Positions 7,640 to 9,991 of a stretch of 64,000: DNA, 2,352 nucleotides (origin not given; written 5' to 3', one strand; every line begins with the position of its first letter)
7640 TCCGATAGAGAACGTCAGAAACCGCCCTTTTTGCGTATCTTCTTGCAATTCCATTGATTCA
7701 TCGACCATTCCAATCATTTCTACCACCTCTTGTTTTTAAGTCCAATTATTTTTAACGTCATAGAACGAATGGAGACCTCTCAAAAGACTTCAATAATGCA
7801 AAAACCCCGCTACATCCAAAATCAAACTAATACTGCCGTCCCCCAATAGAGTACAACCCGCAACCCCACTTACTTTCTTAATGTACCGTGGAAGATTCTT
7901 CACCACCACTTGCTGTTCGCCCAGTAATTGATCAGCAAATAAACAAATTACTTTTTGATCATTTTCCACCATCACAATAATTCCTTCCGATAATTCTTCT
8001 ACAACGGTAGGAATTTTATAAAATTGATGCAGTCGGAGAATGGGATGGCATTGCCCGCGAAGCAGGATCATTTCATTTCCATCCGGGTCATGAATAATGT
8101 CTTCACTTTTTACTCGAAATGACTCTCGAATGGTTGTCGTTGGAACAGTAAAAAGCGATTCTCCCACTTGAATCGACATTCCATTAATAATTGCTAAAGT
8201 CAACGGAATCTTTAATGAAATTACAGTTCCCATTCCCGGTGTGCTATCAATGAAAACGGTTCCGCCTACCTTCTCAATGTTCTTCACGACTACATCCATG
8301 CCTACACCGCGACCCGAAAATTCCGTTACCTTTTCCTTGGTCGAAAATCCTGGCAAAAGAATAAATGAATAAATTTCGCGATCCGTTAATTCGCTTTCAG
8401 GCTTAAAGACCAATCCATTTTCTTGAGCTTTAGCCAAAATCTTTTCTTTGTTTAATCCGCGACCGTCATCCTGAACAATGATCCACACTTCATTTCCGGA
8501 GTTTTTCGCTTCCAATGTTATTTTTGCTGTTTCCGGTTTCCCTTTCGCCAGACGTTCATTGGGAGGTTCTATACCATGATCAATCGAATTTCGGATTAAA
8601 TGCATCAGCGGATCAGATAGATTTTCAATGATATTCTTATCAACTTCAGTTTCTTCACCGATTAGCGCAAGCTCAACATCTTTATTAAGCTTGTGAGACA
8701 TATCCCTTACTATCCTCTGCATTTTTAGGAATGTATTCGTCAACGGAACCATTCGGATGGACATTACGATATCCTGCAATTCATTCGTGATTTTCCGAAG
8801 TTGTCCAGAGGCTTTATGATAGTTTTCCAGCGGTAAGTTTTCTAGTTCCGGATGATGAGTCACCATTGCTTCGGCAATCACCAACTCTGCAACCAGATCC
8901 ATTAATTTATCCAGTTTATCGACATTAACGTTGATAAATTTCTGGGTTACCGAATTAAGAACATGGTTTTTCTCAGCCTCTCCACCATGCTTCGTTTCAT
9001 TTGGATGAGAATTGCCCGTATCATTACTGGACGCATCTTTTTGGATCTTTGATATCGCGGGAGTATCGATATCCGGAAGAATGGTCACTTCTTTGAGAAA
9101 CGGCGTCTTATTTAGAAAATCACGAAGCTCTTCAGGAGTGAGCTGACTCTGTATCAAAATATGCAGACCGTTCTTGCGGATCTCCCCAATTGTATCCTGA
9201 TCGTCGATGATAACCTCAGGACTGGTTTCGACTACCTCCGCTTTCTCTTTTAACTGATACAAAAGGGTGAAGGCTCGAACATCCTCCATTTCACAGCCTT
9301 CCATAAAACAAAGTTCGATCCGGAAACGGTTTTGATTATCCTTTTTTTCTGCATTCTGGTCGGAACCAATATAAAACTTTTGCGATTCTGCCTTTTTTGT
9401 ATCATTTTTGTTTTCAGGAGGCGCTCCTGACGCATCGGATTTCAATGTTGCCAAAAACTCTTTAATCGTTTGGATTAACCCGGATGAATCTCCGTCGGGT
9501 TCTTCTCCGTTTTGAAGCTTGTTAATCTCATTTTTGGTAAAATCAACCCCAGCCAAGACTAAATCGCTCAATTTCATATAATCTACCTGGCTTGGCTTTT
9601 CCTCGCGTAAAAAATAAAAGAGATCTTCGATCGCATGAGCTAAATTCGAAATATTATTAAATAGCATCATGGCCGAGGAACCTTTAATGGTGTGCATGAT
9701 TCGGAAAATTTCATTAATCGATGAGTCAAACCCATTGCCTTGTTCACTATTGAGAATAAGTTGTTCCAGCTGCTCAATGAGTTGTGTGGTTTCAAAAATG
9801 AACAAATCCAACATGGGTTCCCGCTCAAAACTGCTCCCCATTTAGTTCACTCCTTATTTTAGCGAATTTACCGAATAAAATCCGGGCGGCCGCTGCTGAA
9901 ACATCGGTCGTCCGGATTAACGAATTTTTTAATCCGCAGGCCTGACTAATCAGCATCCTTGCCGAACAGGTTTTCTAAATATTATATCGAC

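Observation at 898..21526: Two tandem chemosensory modules, each followed by a soluble multi-PAS hybrid kinase with an Hpt domain; one module lacks an MCP and ends in a LuxR-type DNA-binding regulator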

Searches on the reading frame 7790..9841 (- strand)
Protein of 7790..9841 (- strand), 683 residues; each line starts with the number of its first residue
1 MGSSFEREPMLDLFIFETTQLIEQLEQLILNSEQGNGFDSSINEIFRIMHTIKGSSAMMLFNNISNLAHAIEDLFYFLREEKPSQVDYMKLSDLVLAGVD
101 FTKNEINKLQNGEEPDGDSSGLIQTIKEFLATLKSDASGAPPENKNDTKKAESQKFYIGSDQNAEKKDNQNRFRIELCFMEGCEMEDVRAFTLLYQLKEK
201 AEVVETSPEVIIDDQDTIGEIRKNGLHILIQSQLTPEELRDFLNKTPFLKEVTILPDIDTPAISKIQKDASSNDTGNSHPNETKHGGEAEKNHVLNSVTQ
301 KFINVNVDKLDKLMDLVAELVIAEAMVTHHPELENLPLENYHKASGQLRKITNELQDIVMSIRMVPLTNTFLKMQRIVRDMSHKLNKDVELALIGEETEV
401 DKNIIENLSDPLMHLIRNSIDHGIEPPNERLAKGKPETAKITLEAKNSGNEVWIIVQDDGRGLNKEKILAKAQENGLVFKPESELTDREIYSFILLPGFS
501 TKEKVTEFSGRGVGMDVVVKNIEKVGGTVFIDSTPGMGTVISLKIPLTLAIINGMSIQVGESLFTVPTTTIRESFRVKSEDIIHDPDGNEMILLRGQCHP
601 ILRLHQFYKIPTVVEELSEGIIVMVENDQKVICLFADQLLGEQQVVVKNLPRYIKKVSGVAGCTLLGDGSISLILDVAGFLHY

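Call 4: search_protein_families(library=pfam, proteins=[window:7790-9841:-])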
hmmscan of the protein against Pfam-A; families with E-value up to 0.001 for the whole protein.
window:7790-9841:- (683 aa): 5 families
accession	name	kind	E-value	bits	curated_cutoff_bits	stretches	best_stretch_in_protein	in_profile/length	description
PF01584.24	CheW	-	1e-21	77.4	23.5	1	554-681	2-134/138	CheW-like domain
PF02518.31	HATPase_c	-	6.2e-16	59.3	26.4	1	410-548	4-110/111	Histidine kinase-, DNA gyrase B-, and HSP90-like ATPase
PF02895.20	H-kinase_dim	-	7.9e-15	55.5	23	1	301-362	2-68/68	Signal transducing histidine kinase, homodimeric domain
PF07194.16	P2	-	7.5e-14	52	23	1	173-254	2-79/81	P2 response regulator binding domain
PF01627.28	Hpt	-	1.7e-13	51.1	24.6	1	10-87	2-69/84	Hpt domain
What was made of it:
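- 7790..9841 (-): cheA2 (P1-P5), first gene of module Che-B. Pfam (call 4).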

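Call 9: find_encoding_contigs(protein=window:7790-9841:-, flank=10000, max_places=6)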
Protein window:7790-9841:- (683 aa): 1 contig read that carries it; 1 place shown.
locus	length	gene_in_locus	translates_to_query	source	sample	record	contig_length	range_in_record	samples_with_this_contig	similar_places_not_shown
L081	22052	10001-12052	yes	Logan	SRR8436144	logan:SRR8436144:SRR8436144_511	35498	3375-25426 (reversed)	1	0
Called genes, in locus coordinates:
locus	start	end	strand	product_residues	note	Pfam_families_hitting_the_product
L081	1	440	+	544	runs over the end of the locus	PF02203:TarH (weak), PF12729:4HB_MCP_1, PF00015:MCPsignal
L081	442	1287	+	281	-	PF03705:CheR_N, PF01739:CheR, PF08241:Methyltransf_11 (weak), PF08242:Methyltransf_12 (faint), PF13649:Methyltransf_25 (faint)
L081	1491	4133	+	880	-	PF01627:Hpt, PF07194:P2, PF01627:Hpt (weak), PF02895:H-kinase_dim (weak), PF02518:HATPase_c, PF01584:CheW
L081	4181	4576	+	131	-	PF00072:Response_reg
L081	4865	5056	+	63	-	PF03975:CheD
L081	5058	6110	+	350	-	PF00072:Response_reg, PF01339:CheB_methylest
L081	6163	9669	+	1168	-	PF00989:PAS, PF13188:PAS_8 (weak), PF13426:PAS_9, PF08448:PAS_4, PF13426:PAS_9, PF00512:HisKA, PF02518:HATPase_c, PF00072:Response_reg, +3 more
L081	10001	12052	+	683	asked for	PF01627:Hpt, PF07194:P2, PF02895:H-kinase_dim, PF02518:HATPase_c, PF01584:CheW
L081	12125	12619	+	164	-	PF01584:CheW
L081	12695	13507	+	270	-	PF03705:CheR_N, PF01739:CheR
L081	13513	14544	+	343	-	PF00072:Response_reg, PF01339:CheB_methylest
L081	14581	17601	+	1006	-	PF00989:PAS, PF08448:PAS_4, PF13426:PAS_9, PF00989:PAS, PF08448:PAS_4, PF13426:PAS_9, PF00512:HisKA, PF02518:HATPase_c, +4 more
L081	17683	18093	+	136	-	PF00072:Response_reg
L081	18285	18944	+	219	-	PF00072:Response_reg, PF00196:GerE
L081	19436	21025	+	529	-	PF00989:PAS (weak), PF13426:PAS_9 (faint), PF07730:HisKA_3, PF02518:HATPase_c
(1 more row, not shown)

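Call 17: find_related_loci(query=window:7790-9841:-, collection=metagenome_contigs, flank=10000)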
Query window:7790-9841:- (683 aa) in metagenome_contigs; peptide patterns used: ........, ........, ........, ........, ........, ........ (x = any residue, [..] = any of these).
600 stretches matched a pattern (row limit reached: there are more); 518 encode a relative of the query (tblastn E <= 1e-3); the best 80 are kept; 80 distinct loci.
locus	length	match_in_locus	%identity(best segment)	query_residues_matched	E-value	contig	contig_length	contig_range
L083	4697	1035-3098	58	1-681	0e+0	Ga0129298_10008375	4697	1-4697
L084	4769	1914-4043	56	7-681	0e+0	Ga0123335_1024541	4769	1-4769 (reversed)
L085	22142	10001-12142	56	1-681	0e+0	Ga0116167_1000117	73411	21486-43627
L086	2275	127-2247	56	7-681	0e+0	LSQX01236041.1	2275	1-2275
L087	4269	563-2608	57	1-681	0e+0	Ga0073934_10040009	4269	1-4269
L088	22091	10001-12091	56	1-683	0e+0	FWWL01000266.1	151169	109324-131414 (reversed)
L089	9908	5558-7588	57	1-678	0e+0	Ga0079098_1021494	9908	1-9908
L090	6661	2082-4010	56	7-681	0e+0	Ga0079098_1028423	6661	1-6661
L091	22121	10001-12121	56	7-682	0e+0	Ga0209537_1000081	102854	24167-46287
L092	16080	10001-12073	56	1-683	0e+0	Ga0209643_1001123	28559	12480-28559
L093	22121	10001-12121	56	7-682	0e+0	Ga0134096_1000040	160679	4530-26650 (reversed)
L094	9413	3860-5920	56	1-682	0e+0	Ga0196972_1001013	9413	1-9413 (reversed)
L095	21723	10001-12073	55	1-678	0e+0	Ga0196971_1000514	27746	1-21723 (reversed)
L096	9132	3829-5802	56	1-681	0e+0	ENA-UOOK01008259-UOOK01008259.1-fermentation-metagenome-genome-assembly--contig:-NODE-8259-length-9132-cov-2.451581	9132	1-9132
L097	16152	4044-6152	54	8-682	0e+0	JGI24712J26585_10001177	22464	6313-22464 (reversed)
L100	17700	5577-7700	53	8-682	0e+0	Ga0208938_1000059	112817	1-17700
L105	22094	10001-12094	55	1-683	0e+0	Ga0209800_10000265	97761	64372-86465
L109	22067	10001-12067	55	5-682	0e+0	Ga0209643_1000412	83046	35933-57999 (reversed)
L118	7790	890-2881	54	1-681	0e+0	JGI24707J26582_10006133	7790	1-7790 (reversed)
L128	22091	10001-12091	55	4-669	0e+0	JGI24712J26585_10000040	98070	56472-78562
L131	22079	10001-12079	53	1-680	0e+0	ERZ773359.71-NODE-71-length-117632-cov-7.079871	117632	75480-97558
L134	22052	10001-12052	53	1-682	0e+0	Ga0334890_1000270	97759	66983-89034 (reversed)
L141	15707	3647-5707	54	3-680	0e+0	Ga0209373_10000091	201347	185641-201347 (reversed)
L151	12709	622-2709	54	1-681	0e+0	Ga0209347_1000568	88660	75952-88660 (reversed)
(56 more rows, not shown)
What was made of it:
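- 7790..9841 (-): 52-58% identical to 80 metagenome loci (call 17).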

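Call 26: search_protein_families(library=pfam, max_evalue=0.01, proteins=[L141:10524-13196:+, L088:14478-16874:+, L128:14598-17684:+, L100:10283-12634:+, L109:16881-20408:+, L085:14592-17267:+, L105:16747-20247:+, L134:16652-18943:+, L151:8330-11461:+, L131:16235-18931:+])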
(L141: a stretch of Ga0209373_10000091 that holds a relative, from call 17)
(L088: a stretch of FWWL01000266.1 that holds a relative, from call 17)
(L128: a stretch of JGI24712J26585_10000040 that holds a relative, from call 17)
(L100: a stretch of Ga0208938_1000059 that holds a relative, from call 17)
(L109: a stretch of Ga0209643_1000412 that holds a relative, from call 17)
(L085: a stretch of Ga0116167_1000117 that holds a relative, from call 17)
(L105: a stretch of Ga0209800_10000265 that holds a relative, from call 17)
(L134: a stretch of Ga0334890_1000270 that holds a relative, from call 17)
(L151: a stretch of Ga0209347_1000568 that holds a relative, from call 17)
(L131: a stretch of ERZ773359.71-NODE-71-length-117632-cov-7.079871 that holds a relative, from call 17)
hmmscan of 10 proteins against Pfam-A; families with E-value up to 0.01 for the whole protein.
L141:10524-13196:+ (890 aa): 11 families
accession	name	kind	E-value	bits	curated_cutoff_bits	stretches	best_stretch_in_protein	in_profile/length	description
PF02518.31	HATPase_c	-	3.8e-31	108.2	26.4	1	524-636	1-107/111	Histidine kinase-, DNA gyrase B-, and HSP90-like ATPase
PF00072.30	Response_reg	-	2.1e-28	99.2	30.2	1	662-773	1-109/111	Response regulator receiver domain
PF00512.31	HisKA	-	3.2e-21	75.6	26.9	1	412-477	1-66/66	His Kinase A (phospho-acceptor) domain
PF13188.13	PAS_8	-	1.4e-17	63.4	21.8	2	10-60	4-51/65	PAS domain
PF13426.13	PAS_9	-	1.6e-16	60.9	27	2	17-134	1-102/103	PAS domain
PF00989.32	PAS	-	1.2e-11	45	22.6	2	153-259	6-113/113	PAS fold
PF08448.16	PAS_4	-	4.6e-10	40.1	23.1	1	154-264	1-110/110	PAS fold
PF08447.18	PAS_3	-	2.2e-09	37.9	25.6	1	172-256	3-89/89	PAS fold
PF23198.2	PDE8A_N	-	2.2e-05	24.8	29.6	1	674-747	25-98/147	PDE8A-like, N-terminal domain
PF12860.13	PAS_7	-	0.00059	20.4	27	0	13-55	1-44/115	PAS fold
PF18698.7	HisK_sensor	-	0.0059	17.4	27.3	0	201-250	67-117/126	Histidine kinase sensor domain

L088:14478-16874:+ (798 aa): 8 families
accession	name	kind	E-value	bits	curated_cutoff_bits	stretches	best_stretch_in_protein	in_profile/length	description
PF02518.31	HATPase_c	-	2.7e-32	111.9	26.4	1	427-542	1-110/111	Histidine kinase-, DNA gyrase B-, and HSP90-like ATPase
PF00072.30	Response_reg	-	2.2e-25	89.4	30.2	1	566-675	1-107/111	Response regulator receiver domain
PF00512.31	HisKA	-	2.6e-19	69.5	26.9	1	315-380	1-66/66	His Kinase A (phospho-acceptor) domain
PF00989.32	PAS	-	2.5e-16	60.1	22.6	2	37-149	5-113/113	PAS fold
PF13426.13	PAS_9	-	4.2e-16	59.5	27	2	44-150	2-102/103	PAS domain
PF08448.16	PAS_4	-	4.6e-12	46.6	23.1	1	39-153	1-109/110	PAS fold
PF13188.13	PAS_8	-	1.2e-09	38.2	21.8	1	37-88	5-53/65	PAS domain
PF24820.1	Diguanyl_cycl_sensor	-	0.0064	16.9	28.1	0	42-79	5-42/109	Diguanylate cyclase-like sensor domain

L128:14598-17684:+ (1028 aa): 10 families
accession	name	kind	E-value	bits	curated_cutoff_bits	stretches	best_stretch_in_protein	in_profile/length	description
PF13426.13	PAS_9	-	1.5e-46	157.3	27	4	279-374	4-103/103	PAS domain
PF00989.32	PAS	-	1.1e-37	129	22.6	3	145-255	7-113/113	PAS fold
PF08448.16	PAS_4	-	1.3e-33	116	23.1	3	145-257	1-107/110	PAS fold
PF02518.31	HATPase_c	-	9.8e-30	103.7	26.4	1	784-898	1-109/111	Histidine kinase-, DNA gyrase B-, and HSP90-like ATPase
PF08447.18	PAS_3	-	1.3e-24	86.7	25.6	2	562-645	3-88/89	PAS fold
PF13188.13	PAS_8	-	3.5e-23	81.1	21.8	3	267-309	2-45/65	PAS domain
PF00512.31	HisKA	-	1.4e-22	80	26.9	1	672-737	1-66/66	His Kinase A (phospho-acceptor) domain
PF24820.1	Diguanyl_cycl_sensor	-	3.2e-05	24.3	28.1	0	278-318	8-48/109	Diguanylate cyclase-like sensor domain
PF12860.13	PAS_7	-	7.3e-05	23.3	27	0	146-262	2-114/115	PAS fold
PF13596.12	PAS_10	-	0.0075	17.3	22.1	0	227-256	77-106/106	PAS domain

L100:10283-12634:+ (783 aa): 11 families
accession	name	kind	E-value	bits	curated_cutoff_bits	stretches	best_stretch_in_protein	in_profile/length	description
PF02518.31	HATPase_c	-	6.2e-32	110.8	26.4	1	409-522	1-108/111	Histidine kinase-, DNA gyrase B-, and HSP90-like ATPase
PF00072.30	Response_reg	-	3.1e-29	101.8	30.2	1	550-663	1-110/111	Response regulator receiver domain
PF00512.31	HisKA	-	1.4e-23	83.2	26.9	1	297-362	1-66/66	His Kinase A (phospho-acceptor) domain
PF13426.13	PAS_9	-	4.5e-21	75.5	27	2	26-132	2-102/103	PAS domain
PF00989.32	PAS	-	9.1e-19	68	22.6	1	20-131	6-113/113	PAS fold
PF08448.16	PAS_4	-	3.9e-12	46.8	23.1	1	22-133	2-107/110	PAS fold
PF13188.13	PAS_8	-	5.4e-09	36.1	21.8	1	15-68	1-51/65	PAS domain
PF12860.13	PAS_7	-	0.00033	21.2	27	1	21-138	1-114/115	PAS fold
PF23198.2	PDE8A_N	-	0.00072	19.9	29.6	1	546-670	8-132/147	PDE8A-like, N-terminal domain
PF13596.12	PAS_10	-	0.0025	18.9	22.1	0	92-132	68-106/106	PAS domain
PF13589.12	HATPase_c_3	-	0.0061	17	25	0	416-493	5-79/137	Histidine kinase-, DNA gyrase B-, and HSP90-like ATPase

L109:16881-20408:+ (1175 aa): 12 families
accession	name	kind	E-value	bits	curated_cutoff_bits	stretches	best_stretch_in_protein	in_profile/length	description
PF13426.13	PAS_9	-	3.6e-53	178.6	27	5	26-132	2-102/103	PAS domain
PF00989.32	PAS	-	2.9e-41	140.4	22.6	5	293-400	5-113/113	PAS fold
PF08448.16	PAS_4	-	1.2e-39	135.4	23.1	4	24-135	4-109/110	PAS fold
PF02518.31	HATPase_c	-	4.9e-31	107.9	26.4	1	794-908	1-109/111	Histidine kinase-, DNA gyrase B-, and HSP90-like ATPase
PF00072.30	Response_reg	-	1.1e-29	103.3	30.2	1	933-1042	1-107/111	Response regulator receiver domain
PF13188.13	PAS_8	-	1.9e-24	85.1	21.8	1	415-462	1-43/65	PAS domain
PF00512.31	HisKA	-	2e-19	69.8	26.9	1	682-747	1-66/66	His Kinase A (phospho-acceptor) domain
PF08447.18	PAS_3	-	3.4e-19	69.3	25.6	1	313-396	3-88/89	PAS fold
PF24820.1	Diguanyl_cycl_sensor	-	1.9e-06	28.2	28.1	0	159-192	9-42/109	Diguanylate cyclase-like sensor domain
PF01627.28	Hpt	-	3e-05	24.6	24.6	1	1089-1158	7-76/84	Hpt domain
PF13596.12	PAS_10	-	0.00048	21.2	22.1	0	101-132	75-106/106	PAS domain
PF23198.2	PDE8A_N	-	0.0007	20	29.6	1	930-1028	9-108/147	PDE8A-like, N-terminal domain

L085:14592-17267:+ (891 aa): 12 families
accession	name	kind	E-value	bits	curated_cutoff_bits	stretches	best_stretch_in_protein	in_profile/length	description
PF00072.30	Response_reg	-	2.6e-33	114.9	30.2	1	660-773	1-110/111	Response regulator receiver domain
PF13426.13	PAS_9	-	1e-32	112.9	27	2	284-386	2-103/103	PAS domain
PF02518.31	HATPase_c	-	2.5e-30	105.6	26.4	1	519-633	1-109/111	Histidine kinase-, DNA gyrase B-, and HSP90-like ATPase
PF00989.32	PAS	-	4.3e-28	98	22.6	2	146-262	1-113/113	PAS fold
PF08448.16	PAS_4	-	4e-24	85.4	23.1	2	152-264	1-107/110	PAS fold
PF00512.31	HisKA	-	4e-23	81.7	26.9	1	407-472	1-66/66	His Kinase A (phospho-acceptor) domain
PF13188.13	PAS_8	-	5.7e-18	64.6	21.8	2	147-204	2-56/65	PAS domain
PF08447.18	PAS_3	-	3e-12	47.1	25.6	1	296-380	2-88/89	PAS fold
PF12860.13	PAS_7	-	6.3e-07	30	27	1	152-270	1-115/115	PAS fold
PF23198.2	PDE8A_N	-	0.00026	21.4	29.6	1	663-754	17-109/147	PDE8A-like, N-terminal domain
PF24820.1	Diguanyl_cycl_sensor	-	0.0024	18.2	28.1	0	153-189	3-39/109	Diguanylate cyclase-like sensor domain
PF13589.12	HATPase_c_3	-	0.0072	16.8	25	0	524-605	3-81/137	Histidine kinase-, DNA gyrase B-, and HSP90-like ATPase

L105:16747-20247:+ (1166 aa): 13 families
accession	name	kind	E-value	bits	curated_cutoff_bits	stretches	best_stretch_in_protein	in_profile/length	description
PF00989.32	PAS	-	2.2e-50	169.9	22.6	4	292-398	6-113/113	PAS fold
PF13426.13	PAS_9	-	4.2e-46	155.9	27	5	434-528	7-103/103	PAS domain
PF08448.16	PAS_4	-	1.3e-33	116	23.1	3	295-403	3-110/110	PAS fold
PF02518.31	HATPase_c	-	6.2e-31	107.5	26.4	1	791-905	1-109/111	Histidine kinase-, DNA gyrase B-, and HSP90-like ATPase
PF00072.30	Response_reg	-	1.4e-28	99.7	30.2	1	930-1042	1-110/111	Response regulator receiver domain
PF13188.13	PAS_8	-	2.4e-26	91.1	21.8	1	413-467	1-50/65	PAS domain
PF08447.18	PAS_3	-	3.5e-25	88.5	25.6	2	312-394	4-88/89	PAS fold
PF00512.31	HisKA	-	1.4e-20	73.5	26.9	1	679-744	1-66/66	His Kinase A (phospho-acceptor) domain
PF13596.12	PAS_10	-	5.9e-09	37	22.1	1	335-399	45-106/106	PAS domain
PF14598.12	PAS_11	-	2.2e-07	31.2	25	1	323-400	28-105/109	PAS domain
PF24820.1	Diguanyl_cycl_sensor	-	4.4e-05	23.8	28.1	0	159-200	2-43/109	Diguanylate cyclase-like sensor domain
PF23198.2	PDE8A_N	-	0.0012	19.2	29.6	1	922-1027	4-113/147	PDE8A-like, N-terminal domain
PF12860.13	PAS_7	-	0.0018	18.9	27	0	320-405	37-114/115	PAS fold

L134:16652-18943:+ (763 aa): 12 families
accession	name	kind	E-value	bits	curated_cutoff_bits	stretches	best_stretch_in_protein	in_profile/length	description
PF00072.30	Response_reg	-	1.6e-30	105.9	30.2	1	536-649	1-110/111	Response regulator receiver domain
PF02518.31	HATPase_c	-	1.9e-29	102.7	26.4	1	392-507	1-110/111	Histidine kinase-, DNA gyrase B-, and HSP90-like ATPase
PF13426.13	PAS_9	-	2.2e-29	102.2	27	2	160-259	2-103/103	PAS domain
PF00989.32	PAS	-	2.3e-28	98.9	22.6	2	25-138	4-113/113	PAS fold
PF08448.16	PAS_4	-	7.8e-22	78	23.1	2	28-138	1-105/110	PAS fold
PF00512.31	HisKA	-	3e-20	72.5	26.9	1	280-345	1-66/66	His Kinase A (phospho-acceptor) domain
PF13188.13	PAS_8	-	2.9e-14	52.8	21.8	2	24-75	3-51/65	PAS domain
PF08447.18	PAS_3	-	2.1e-08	34.7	25.6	1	173-250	3-85/89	PAS fold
PF24820.1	Diguanyl_cycl_sensor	-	0.00021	21.6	28.1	0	156-185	3-32/109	Diguanylate cyclase-like sensor domain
PF13596.12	PAS_10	-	0.00057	20.9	22.1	0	108-139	75-106/106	PAS domain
PF12860.13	PAS_7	-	0.00074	20.1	27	0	28-92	1-66/115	PAS fold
PF01627.28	Hpt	-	0.0049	17.5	24.6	0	682-758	5-81/84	Hpt domain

L151:8330-11461:+ (1043 aa): 9 families
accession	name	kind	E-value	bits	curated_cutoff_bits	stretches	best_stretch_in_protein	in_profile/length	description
PF13426.13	PAS_9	-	1.4e-39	134.9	27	4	164-259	2-102/103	PAS domain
PF00989.32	PAS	-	4.2e-31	107.7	22.6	3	154-257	2-112/113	PAS fold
PF02518.31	HATPase_c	-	2.6e-28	99.1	26.4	1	659-773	1-109/111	Histidine kinase-, DNA gyrase B-, and HSP90-like ATPase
PF00072.30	Response_reg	-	4.5e-26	91.6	30.2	1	798-910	1-110/111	Response regulator receiver domain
PF00512.31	HisKA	-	3.1e-22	78.8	26.9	1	547-612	1-66/66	His Kinase A (phospho-acceptor) domain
PF13188.13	PAS_8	-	6.2e-22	77.1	21.8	3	16-56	3-40/65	PAS domain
PF08448.16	PAS_4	-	9.5e-20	71.3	23.1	1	436-528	14-109/110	PAS fold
PF08447.18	PAS_3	-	1.3e-08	35.4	25.6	0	302-378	2-82/89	PAS fold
PF01627.28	Hpt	-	7.5e-06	26.5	24.6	1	956-1017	7-67/84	Hpt domain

L131:16235-18931:+ (898 aa): 12 families
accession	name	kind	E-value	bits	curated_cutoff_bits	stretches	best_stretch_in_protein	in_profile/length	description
PF02518.31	HATPase_c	-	2.1e-32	112.3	26.4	1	519-633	2-110/111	Histidine kinase-, DNA gyrase B-, and HSP90-like ATPase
PF13426.13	PAS_9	-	1.7e-29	102.5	27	3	22-128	2-102/103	PAS domain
PF00989.32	PAS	-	1.9e-29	102.4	22.6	2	13-127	3-113/113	PAS fold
PF00072.30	Response_reg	-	5.6e-28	97.8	30.2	1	657-769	1-110/111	Response regulator receiver domain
PF08448.16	PAS_4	-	6.8e-26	91.1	23.1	2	148-256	1-108/110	PAS fold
PF00512.31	HisKA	-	4.1e-20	72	26.9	1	406-471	1-66/66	His Kinase A (phospho-acceptor) domain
PF08447.18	PAS_3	-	7.4e-20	71.5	25.6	2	166-249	3-88/89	PAS fold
PF13188.13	PAS_8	-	2.6e-10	40.3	21.8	1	13-68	3-55/65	PAS domain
PF13596.12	PAS_10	-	7.8e-07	30.1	22.1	0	145-254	2-106/106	PAS domain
PF23198.2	PDE8A_N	-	7.1e-05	23.2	29.6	1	651-749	6-105/147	PDE8A-like, N-terminal domain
PF01627.28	Hpt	-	0.00068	20.3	24.6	1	814-883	8-77/84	Hpt domain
PF13589.12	HATPase_c_3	-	0.0042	17.6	25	0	527-622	7-96/137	Histidine kinase-, DNA gyrase B-, and HSP90-like ATPase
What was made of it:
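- Nine of 10 sampled kinases have (PAS)n-HisKA-HATPase-REC plus a ~110-130-aa tail; L128 shows no REC hit (call 26).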

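Call 53: search_solved_structures(query=window:7790-9841:-, max_evalue=1e-20)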
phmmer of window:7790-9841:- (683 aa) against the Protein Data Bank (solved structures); distinct sequences matched with E-value up to 1e-20: 10.
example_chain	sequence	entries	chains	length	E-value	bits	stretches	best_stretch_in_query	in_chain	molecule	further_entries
6s1k_A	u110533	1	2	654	6.7e-105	355.3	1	287-679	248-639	Chemotaxis protein CheA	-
8c5v_A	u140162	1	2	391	5.3e-99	335.8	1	302-679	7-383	Chemotaxis protein CheA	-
3ja6_C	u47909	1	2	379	2.1e-91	310.7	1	303-680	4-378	Chemotaxis protein CheA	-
1b3q_A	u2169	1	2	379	4.1e-91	309.8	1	303-680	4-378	PROTEIN (CHEMOTAXIS PROTEIN CHEA)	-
2ch4_A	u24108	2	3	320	1.2e-79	271.9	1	363-680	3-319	CHEMOTAXIS PROTEIN CHEA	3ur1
4jpb_A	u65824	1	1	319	2.3e-78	267.6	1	363-680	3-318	Chemotaxis protein CheA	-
4xiv_A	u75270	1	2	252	1.4e-69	238.6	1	299-548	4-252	Chemotaxis protein CheA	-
1i5d_A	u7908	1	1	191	6e-59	203.5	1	359-548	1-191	CHEMOTAXIS PROTEIN CHEA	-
6mi6_A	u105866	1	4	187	3.7e-57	197.6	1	362-547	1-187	Chemotaxis protein CheA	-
1i58_A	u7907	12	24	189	4.6e-57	197.3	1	363-548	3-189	CHEMOTAXIS PROTEIN CHEA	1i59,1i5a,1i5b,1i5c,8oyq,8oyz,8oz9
